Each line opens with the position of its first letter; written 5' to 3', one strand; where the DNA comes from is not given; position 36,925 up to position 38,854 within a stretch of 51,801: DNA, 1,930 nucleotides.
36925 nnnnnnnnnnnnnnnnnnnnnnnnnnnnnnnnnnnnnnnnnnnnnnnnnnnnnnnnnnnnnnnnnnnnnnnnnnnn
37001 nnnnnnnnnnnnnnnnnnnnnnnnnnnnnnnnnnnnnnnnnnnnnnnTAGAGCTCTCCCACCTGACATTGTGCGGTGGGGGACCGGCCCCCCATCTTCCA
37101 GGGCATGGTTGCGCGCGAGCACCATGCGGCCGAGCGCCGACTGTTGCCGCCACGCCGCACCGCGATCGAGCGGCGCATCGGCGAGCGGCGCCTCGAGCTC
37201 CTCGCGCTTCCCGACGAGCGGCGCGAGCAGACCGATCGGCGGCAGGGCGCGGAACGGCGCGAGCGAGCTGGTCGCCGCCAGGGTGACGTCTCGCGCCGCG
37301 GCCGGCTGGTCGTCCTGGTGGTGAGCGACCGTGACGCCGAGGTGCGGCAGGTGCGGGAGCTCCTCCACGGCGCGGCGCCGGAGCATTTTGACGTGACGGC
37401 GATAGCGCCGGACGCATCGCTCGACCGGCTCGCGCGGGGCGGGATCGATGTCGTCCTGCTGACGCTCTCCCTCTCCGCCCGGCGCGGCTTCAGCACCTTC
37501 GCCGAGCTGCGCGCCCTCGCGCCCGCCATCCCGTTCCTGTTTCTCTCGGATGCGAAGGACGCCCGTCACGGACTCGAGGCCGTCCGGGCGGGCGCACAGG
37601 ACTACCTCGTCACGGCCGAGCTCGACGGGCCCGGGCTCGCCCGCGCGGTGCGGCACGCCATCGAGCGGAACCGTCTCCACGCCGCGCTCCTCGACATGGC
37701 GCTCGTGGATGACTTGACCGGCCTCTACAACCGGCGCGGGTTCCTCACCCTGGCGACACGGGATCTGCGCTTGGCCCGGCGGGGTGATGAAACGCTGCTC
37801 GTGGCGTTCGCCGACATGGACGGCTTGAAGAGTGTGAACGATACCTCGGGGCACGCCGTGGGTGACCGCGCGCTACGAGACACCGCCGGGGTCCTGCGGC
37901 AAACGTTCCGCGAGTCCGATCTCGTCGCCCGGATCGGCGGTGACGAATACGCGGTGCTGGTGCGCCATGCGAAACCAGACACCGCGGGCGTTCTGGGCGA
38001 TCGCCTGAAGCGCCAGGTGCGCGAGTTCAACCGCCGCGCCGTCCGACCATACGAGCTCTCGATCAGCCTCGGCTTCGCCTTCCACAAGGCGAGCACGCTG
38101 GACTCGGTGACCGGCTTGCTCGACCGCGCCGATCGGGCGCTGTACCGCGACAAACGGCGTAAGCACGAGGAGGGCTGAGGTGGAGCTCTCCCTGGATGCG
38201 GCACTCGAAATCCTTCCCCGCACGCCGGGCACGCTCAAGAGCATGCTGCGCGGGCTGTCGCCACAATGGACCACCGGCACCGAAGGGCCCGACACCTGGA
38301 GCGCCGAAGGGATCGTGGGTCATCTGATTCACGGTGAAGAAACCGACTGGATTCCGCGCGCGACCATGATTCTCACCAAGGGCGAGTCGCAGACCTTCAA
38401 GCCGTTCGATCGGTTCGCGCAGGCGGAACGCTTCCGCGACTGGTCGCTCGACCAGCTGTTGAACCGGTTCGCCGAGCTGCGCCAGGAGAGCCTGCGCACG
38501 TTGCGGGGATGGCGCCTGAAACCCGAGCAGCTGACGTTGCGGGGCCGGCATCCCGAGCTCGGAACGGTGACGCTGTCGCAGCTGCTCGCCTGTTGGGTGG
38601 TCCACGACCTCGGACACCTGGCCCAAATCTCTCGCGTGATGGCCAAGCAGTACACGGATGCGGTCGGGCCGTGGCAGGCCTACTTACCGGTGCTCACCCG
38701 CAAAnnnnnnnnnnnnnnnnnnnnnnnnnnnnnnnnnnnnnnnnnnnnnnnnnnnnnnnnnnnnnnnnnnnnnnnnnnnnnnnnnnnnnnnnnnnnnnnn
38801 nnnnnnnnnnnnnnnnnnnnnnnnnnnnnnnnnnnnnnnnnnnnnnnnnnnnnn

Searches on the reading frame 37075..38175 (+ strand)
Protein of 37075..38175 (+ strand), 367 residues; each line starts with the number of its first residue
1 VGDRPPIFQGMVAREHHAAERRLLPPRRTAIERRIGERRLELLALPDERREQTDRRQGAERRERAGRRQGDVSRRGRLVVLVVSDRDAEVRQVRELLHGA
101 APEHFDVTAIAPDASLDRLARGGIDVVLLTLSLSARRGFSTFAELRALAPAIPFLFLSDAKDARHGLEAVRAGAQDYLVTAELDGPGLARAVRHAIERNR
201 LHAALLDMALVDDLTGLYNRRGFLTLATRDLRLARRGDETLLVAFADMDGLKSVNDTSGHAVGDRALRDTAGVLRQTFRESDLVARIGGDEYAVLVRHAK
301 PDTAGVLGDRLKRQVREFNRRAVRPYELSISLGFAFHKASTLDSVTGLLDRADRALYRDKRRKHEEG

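Call 22: search_protein_families(library=pfam, proteins=[window:37075-38175:+], max_evalue=0.001)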
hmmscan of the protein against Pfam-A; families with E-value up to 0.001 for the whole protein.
window:37075-38175:+ (367 aa): 2 families
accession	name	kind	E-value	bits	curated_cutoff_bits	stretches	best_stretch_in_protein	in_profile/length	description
PF00990.26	GGDEF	-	7.4e-34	117.3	23.8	1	209-364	1-159/161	Diguanylate cyclase, GGDEF domain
PF00072.30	Response_reg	-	3.8e-09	37.1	30.2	1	80-179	1-98/111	Response regulator receiver domain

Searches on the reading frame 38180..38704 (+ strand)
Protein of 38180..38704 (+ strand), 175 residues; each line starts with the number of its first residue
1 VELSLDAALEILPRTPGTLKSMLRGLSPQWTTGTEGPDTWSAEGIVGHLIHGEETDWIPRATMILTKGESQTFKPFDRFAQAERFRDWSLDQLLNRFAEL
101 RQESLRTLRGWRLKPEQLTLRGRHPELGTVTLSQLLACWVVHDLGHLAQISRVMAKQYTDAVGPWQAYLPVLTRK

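Call 22: search_protein_families(library=pfam, proteins=[window:38180-38704:+], max_evalue=0.001)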
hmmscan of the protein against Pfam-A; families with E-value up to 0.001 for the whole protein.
window:38180-38704:+ (175 aa): 1 family
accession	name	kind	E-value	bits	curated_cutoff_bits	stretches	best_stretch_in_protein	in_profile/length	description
PF12867.12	DinB_2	-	2e-12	48.1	24.8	1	14-150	4-128/128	DinB superfamily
